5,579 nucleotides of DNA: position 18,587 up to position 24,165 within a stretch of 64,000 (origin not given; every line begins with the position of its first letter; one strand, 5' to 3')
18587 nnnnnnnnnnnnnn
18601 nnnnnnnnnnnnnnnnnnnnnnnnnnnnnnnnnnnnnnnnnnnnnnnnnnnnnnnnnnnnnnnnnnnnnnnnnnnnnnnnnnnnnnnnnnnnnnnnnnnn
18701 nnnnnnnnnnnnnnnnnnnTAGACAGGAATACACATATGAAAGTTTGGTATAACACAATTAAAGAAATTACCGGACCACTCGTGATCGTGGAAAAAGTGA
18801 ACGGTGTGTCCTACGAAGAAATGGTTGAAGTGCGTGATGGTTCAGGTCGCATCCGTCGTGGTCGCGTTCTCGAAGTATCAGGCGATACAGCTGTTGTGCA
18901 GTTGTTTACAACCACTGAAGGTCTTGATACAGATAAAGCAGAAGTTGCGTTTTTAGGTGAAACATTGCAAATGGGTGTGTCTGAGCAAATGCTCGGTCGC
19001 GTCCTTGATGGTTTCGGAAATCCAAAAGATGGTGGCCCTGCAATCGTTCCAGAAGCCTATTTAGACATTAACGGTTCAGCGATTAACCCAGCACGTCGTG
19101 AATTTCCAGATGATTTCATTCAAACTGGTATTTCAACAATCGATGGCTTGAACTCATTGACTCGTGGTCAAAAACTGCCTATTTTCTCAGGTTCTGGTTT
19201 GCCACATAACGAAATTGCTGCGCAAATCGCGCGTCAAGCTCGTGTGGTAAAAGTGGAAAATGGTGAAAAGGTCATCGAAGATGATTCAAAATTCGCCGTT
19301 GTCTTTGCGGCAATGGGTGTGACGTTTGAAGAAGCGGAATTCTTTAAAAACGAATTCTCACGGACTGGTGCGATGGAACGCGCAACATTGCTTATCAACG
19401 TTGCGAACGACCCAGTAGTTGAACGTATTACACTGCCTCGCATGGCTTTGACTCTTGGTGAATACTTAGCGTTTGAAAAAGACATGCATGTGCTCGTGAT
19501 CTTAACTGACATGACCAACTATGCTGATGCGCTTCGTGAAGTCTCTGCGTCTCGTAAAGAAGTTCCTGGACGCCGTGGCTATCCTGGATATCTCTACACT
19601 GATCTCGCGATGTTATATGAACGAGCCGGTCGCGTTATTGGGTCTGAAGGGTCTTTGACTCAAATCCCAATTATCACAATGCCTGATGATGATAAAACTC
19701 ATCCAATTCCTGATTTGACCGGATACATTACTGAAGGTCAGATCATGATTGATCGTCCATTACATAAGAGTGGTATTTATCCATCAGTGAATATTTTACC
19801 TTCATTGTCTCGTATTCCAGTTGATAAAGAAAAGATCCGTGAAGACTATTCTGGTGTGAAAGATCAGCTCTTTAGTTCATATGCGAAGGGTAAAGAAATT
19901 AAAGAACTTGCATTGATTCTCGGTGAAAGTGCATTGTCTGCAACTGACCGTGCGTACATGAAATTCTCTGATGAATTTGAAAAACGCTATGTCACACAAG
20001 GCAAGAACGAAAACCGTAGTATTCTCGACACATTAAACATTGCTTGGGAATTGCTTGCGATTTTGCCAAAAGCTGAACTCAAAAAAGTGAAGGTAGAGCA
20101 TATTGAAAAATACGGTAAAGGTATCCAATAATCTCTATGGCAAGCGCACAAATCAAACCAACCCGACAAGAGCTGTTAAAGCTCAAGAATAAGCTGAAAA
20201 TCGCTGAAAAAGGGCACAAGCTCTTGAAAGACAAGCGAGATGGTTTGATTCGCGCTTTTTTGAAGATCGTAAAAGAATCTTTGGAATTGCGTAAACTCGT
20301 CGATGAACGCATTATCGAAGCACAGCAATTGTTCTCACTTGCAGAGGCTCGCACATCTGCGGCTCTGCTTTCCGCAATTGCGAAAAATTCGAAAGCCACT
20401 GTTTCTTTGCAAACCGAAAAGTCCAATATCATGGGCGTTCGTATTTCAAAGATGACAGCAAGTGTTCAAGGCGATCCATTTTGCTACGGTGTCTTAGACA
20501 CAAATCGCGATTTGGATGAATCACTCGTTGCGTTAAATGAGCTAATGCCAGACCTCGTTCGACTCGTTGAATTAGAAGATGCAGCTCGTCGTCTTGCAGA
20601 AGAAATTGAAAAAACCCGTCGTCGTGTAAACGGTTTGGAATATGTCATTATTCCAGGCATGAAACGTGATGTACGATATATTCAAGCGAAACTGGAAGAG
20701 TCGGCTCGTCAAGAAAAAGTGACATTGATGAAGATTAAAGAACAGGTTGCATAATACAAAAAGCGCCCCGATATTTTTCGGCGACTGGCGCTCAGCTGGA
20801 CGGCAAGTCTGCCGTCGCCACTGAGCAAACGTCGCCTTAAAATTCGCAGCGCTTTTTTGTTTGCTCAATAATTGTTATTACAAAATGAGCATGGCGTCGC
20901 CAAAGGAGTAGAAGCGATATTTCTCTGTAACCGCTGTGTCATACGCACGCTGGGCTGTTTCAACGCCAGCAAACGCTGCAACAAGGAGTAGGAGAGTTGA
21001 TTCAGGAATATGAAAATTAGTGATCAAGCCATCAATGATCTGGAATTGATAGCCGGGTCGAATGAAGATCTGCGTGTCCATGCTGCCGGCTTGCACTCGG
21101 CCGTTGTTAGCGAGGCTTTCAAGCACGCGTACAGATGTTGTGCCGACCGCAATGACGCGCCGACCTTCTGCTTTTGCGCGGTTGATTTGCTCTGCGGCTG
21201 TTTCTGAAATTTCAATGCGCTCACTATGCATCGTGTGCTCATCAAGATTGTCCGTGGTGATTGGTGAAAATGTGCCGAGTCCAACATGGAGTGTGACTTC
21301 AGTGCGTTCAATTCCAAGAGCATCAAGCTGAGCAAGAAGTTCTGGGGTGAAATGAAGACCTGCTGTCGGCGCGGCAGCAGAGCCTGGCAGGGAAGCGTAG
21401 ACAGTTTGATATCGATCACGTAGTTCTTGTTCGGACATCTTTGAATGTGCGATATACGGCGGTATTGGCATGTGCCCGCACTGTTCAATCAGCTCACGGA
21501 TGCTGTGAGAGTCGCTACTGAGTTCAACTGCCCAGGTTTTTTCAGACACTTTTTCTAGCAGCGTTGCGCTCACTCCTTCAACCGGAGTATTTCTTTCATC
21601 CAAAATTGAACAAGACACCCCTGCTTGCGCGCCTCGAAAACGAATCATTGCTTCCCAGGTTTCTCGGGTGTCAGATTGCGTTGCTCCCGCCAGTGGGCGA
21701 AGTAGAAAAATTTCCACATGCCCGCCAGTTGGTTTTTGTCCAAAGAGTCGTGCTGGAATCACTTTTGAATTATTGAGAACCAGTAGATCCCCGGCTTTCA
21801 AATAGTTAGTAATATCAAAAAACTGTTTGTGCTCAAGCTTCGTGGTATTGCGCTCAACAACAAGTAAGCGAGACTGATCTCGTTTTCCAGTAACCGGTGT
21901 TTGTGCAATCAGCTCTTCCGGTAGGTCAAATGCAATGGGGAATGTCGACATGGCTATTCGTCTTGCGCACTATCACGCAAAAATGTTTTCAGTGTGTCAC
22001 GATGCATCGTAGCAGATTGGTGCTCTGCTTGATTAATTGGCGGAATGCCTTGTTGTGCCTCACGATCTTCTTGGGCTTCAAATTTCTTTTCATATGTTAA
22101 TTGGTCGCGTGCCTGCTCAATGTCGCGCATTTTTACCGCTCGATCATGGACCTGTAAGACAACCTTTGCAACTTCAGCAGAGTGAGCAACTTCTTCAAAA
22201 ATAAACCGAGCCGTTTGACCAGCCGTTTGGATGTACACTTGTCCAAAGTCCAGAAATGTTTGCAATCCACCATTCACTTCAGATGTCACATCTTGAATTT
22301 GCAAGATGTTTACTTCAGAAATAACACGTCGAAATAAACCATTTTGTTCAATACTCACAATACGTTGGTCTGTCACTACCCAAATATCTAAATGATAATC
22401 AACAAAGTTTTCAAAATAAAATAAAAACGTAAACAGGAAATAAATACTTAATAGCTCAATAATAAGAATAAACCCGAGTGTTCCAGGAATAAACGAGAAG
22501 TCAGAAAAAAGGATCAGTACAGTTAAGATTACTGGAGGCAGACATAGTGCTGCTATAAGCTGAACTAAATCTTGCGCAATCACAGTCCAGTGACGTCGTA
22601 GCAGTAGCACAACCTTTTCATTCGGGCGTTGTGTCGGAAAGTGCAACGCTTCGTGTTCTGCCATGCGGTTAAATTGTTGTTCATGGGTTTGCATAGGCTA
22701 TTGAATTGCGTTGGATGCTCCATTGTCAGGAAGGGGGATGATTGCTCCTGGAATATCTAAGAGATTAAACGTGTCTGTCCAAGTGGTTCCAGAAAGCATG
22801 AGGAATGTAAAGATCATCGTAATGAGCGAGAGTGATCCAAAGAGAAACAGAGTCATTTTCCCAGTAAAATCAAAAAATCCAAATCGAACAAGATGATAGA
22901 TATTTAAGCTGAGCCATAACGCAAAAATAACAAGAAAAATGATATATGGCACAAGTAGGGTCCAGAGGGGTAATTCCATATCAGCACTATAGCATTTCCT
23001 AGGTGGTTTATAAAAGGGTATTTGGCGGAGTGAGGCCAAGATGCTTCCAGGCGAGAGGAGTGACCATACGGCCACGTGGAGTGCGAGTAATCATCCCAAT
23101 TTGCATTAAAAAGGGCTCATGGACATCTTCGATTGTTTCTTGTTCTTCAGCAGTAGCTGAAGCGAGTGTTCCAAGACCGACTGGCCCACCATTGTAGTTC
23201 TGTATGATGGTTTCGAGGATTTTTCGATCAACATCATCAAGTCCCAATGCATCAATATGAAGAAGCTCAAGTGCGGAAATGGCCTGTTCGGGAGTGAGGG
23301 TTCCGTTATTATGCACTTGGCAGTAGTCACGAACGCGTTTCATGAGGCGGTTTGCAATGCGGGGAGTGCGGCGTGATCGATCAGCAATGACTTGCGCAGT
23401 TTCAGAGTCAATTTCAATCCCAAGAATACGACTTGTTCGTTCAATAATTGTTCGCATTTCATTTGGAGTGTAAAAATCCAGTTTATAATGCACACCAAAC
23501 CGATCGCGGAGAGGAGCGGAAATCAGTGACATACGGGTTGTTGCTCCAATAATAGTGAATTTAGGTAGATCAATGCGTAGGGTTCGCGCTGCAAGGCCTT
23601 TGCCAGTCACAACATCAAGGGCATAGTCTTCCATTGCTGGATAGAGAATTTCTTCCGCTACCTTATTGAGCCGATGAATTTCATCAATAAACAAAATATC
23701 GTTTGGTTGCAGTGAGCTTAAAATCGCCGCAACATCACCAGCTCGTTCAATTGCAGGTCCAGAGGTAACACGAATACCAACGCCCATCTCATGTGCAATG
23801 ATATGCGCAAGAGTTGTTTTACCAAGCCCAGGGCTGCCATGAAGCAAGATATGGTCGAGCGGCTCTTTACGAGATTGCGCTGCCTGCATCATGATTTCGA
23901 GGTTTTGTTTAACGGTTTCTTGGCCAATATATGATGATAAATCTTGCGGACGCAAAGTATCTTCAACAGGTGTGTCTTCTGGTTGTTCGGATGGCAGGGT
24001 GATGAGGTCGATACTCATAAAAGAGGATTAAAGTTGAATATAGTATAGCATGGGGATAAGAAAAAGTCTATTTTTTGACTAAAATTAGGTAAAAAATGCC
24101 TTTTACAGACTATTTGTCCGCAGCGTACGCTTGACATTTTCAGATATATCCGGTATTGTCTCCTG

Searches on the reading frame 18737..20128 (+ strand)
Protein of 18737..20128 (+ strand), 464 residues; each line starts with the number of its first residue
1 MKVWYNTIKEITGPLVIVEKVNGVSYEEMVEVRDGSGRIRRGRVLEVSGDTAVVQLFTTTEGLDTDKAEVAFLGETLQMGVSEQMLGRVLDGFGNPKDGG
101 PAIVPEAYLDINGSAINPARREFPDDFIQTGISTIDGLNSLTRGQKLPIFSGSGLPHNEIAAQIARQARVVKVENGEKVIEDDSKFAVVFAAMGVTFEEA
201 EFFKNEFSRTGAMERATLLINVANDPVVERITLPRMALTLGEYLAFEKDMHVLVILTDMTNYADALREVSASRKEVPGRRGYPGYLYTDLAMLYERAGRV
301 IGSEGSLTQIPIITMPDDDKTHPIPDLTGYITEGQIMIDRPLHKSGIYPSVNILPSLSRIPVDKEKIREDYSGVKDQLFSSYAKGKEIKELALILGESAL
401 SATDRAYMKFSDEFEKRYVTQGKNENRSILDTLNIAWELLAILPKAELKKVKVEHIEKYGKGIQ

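Call 5: search_protein_families(library=pfam, proteins=[window:18737-20128:+])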
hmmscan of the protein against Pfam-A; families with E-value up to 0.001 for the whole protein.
window:18737-20128:+ (464 aa): 3 families
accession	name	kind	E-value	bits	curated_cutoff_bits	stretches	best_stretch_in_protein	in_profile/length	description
PF00006.31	ATP-synt_ab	-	8.2e-74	248.3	29.5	1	131-358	1-213/213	ATP synthase alpha/beta family, nucleotide-binding domain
PF22919.1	ATP-synt_VA_C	-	1.1e-27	96.4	24.7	1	363-459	4-100/101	C-terminal domain of V and A type ATP synthase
PF02874.29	ATP-synt_ab_N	-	8.7e-12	45.8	20.9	1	8-74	1-69/69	ATP synthase alpha/beta family, beta-barrel domain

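Call 10: search_protein_families(library=ncbifam, proteins=[window:18737-20128:+], max_evalue=0.01)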
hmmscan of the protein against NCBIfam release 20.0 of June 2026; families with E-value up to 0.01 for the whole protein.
window:18737-20128:+ (464 aa): 32 families (the best 25 are shown)
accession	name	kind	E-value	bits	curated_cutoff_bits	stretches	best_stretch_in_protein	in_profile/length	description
NF003235.0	PRK04196.1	subfamily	9e-218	723.6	349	1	2-461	3-456/462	V-type ATP synthase subunit B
TIGR01041.1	ATP_syn_B_arch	equivalog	3.9e-215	714.6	844.65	1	5-460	2-451/458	ATP synthase subunit B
TIGR01040.1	V-ATPase_V1_B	equivalog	2.2e-195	649.7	804.65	1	5-459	2-459/467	V-type ATPase subunit B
NF002555.0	PRK02118.1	equivalog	8.5e-107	357.5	431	1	1-459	1-429/436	V-type ATP synthase subunit B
TIGR03496.1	FliI_clade1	equivalog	1.2e-53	182.5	619.1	1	15-429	10-404/414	flagellar protein export ATPase FliI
TIGR03498.1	FliI_clade3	equivalog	2.2e-52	178.2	587.45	1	8-429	3-407/418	flagellar protein export ATPase FliI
TIGR01026.1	fliI_yscN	subfamily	8.4e-48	163.2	379.5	1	5-426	24-425/440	FliI/YscN family ATPase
TIGR02546.1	III_secr_ATP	equivalog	2.3e-47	161.7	604.75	1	7-433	8-415/423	type III secretion system ATPase SctN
NF005391.0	PRK06936.1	equivalog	1.3e-46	159.3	657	1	9-435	28-433/439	type III secretion system ATPase SctN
TIGR03497.1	FliI_clade2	equivalog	1.2e-45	156.2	629.8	1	8-434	3-407/413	flagellar protein export ATPase FliI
NF006575.0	PRK09099.1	subfamily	4.3e-45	154.3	706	1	7-398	29-398/443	type III secretion system ATPase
NF003220.0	PRK04192.1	subfamily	4.5e-41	140.8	470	2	120-443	203-525/588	V-type ATP synthase subunit A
NF009884.0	PRK13343.1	equivalog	5.2e-41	140.8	554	1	7-390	32-396/507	F0F1 ATP synthase subunit alpha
NF006290.1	PRK08472.1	equivalog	1.7e-40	139.2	644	1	4-363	18-358/433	flagellar protein export ATPase FliI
NF005295.0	PRK06820.1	equivalog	3.3e-38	131.8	690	1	7-361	32-362/440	EscN/YscN/HrcN family type III secretion system ATPase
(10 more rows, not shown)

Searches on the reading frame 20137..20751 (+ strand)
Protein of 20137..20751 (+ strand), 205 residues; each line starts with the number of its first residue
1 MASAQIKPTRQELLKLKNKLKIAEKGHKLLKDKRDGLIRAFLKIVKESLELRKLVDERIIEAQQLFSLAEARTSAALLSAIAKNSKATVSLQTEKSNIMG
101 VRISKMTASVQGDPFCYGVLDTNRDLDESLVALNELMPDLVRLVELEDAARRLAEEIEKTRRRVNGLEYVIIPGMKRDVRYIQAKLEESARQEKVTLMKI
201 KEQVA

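Call 5: search_protein_families(library=pfam, proteins=[window:20137-20751:+])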
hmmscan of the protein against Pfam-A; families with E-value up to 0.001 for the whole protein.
window:20137-20751:+ (205 aa): 1 family
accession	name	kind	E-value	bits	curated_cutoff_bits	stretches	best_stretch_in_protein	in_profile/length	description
PF01813.22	ATP-synt_D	-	9.5e-53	179.4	25.7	1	12-202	1-196/196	ATP synthase subunit D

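Call 10: search_protein_families(library=ncbifam, proteins=[window:20137-20751:+], max_evalue=0.01)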
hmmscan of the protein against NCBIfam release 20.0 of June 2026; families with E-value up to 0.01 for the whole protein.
window:20137-20751:+ (205 aa): 7 families
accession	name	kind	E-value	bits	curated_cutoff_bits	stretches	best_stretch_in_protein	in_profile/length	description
NF001543.0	PRK00373.1-2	equivalog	6.6e-58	195.8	290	1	1-204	1-208/212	V-type ATP synthase subunit D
NF001546.0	PRK00373.1-5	equivalog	6.9e-51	172.9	334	1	1-201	1-207/207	V-type ATP synthase subunit D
NF001545.0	PRK00373.1-4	equivalog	1.2e-49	169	226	1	4-204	7-210/216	V-type ATP synthase subunit D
NF001542.0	PRK00373.1-1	equivalog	5.9e-47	159.8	261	1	2-203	2-206/212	V-type ATP synthase subunit D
TIGR00309.1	V_ATPase_subD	subfamily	5.3e-44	150.3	72.25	1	4-204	2-206/209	V-type ATP synthase subunit D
NF001544.0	PRK00373.1-3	equivalog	1.8e-26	93.3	253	1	2-203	4-206/216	V-type ATP synthase subunit D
NF002565.0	PRK02195.1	equivalog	3.2e-13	49.9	189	1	3-200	2-191/204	V-type ATP synthase subunit D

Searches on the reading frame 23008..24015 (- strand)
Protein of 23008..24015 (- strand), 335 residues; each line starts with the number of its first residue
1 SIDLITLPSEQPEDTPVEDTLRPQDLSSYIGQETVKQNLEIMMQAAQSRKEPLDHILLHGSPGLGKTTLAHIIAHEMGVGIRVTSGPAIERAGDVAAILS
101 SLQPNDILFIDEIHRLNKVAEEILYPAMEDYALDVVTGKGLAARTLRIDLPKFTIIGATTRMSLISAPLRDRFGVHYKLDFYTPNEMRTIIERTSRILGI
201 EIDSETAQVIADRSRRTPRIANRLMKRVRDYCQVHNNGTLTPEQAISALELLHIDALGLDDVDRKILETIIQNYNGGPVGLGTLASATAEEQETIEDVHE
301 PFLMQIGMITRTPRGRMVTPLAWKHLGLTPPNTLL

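Call 15: search_protein_families(library=pfam, proteins=[window:23008-24015:-])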
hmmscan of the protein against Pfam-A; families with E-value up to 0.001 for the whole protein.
window:23008-24015:- (335 aa): 10 families
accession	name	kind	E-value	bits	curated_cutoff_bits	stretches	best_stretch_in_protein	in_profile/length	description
PF05496.18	RuvB_N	-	6.7e-77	257.1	27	1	21-179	1-159/159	Holliday junction DNA helicase RuvB P-loop domain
PF17864.7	AAA_lid_4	-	1.1e-26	92.8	27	1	182-255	1-74/74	RuvB AAA lid domain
PF05491.19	RuvB_C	-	9.2e-25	86.8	24.7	1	257-326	2-71/72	RuvB C-terminal winged helix domain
PF00004.35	AAA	-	3.4e-21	76.5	21.2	1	56-179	1-129/131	ATPase family associated with various cellular activities (AAA)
PF07728.20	AAA_5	-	2e-08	34.7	22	1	55-173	1-139/139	AAA domain (dynein-related subfamily)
PF01078.27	Mg_chelatase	-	3.9e-05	23.6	20.3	0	25-73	1-42/207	Magnesium chelatase, subunit ChlI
PF06068.19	TIP49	-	0.00016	21.4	23.8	1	27-83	24-80/347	TIP49 P-loop domain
PF05673.19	DUF815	-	0.00019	21.1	23.8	0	21-112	22-115/249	Protein of unknown function (DUF815)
PF02367.23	TsaE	-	0.00029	21.2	26.6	1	43-85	11-53/128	Threonylcarbamoyl adenosine biosynthesis protein TsaE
PF00931.28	NB-ARC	-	0.00033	20.4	23.5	0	49-76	14-41/248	NB-ARC domain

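Call 48: find_homologous_proteins(query=window:23008-24015:-, max_evalue=1e-30)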
Query window:23008-24015:- (335 aa): 8000 proteins with E <= 1e-30 among 8000 candidates; the best 120 are listed.
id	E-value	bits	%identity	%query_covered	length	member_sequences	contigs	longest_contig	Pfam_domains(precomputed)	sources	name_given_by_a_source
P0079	5.1e-203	691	94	100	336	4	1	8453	PF05491.20,PF17864.8,PF00004.36,PF05496.19,PF07728.21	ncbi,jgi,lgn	jgi:Holliday junction DNA helicase RuvB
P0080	7.3e-159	546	86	87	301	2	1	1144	PF05491.20,PF17864.8,PF00004.36,PF05496.19,PF07728.21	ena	-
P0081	1.8e-156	538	73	100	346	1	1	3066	PF05491.20,PF17864.8,PF00004.36,PF05496.19,PF07728.21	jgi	jgi:holliday junction DNA helicase RuvB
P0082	7.7e-146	503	67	99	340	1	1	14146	PF05491.20,PF17864.8,PF00004.36,PF05496.19,PF07728.21,PF20720.4,PF13191.13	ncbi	-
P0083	9.7e-145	500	66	100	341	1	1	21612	PF06068.20,PF05491.20,PF17864.8,PF00004.36,PF05496.19,PF07728.21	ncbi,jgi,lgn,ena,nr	ncbi:MAG TPA: Holliday junction branch migration DNA helicase RuvB [Patescibacteria group bacterium]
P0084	1.4e-144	499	68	98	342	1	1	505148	PF06068.20,PF05491.20,PF17864.8,PF00004.36,PF05496.19,PF07728.21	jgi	-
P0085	2.3e-144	498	68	98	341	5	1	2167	PF06068.20,PF05491.20,PF17864.8,PF00004.36,PF05496.19,PF07728.21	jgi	jgi:Holliday junction DNA helicase RuvB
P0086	2.6e-143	495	66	99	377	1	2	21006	PF06068.20,PF05491.20,PF17864.8,PF00004.36,PF05673.20,PF05496.19,PF07728.21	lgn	-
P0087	4.3e-143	494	64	99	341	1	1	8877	PF06068.20,PF05491.20,PF17864.8,PF00004.36,PF05496.19,PF07728.21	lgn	-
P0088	4.4e-143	494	68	97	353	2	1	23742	PF05491.20,PF17864.8,PF00004.36,PF05673.20,PF05496.19,PF07728.21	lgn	-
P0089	8.2e-143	493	68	99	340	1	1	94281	PF06068.20,PF05491.20,PF17864.8,PF00004.36,PF05496.19,PF07728.21,PF20720.4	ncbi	ncbi:MAG: Holliday junction branch migration DNA helicase RuvB [Candidatus Kerfeldbacteria bacterium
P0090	5.5e-142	491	67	99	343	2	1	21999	PF05491.20,PF17864.8,PF00004.36,PF05496.19,PF07728.21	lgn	-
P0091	6.8e-142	490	66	99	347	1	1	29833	PF05491.20,PF17864.8,PF00004.36,PF05496.19,PF07728.21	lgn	-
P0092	1.2e-141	489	66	98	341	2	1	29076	PF06068.20,PF05491.20,PF17864.8,PF00004.36,PF05673.20,PF05496.19,PF07728.21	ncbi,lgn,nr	ncbi:MAG: Holliday junction branch migration DNA helicase RuvB [Candidatus Kerfeldbacteria bacterium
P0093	6.6e-141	487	66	98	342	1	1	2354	PF06068.20,PF05491.20,PF17864.8,PF00004.36,PF05673.20,PF05496.19,PF07728.21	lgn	-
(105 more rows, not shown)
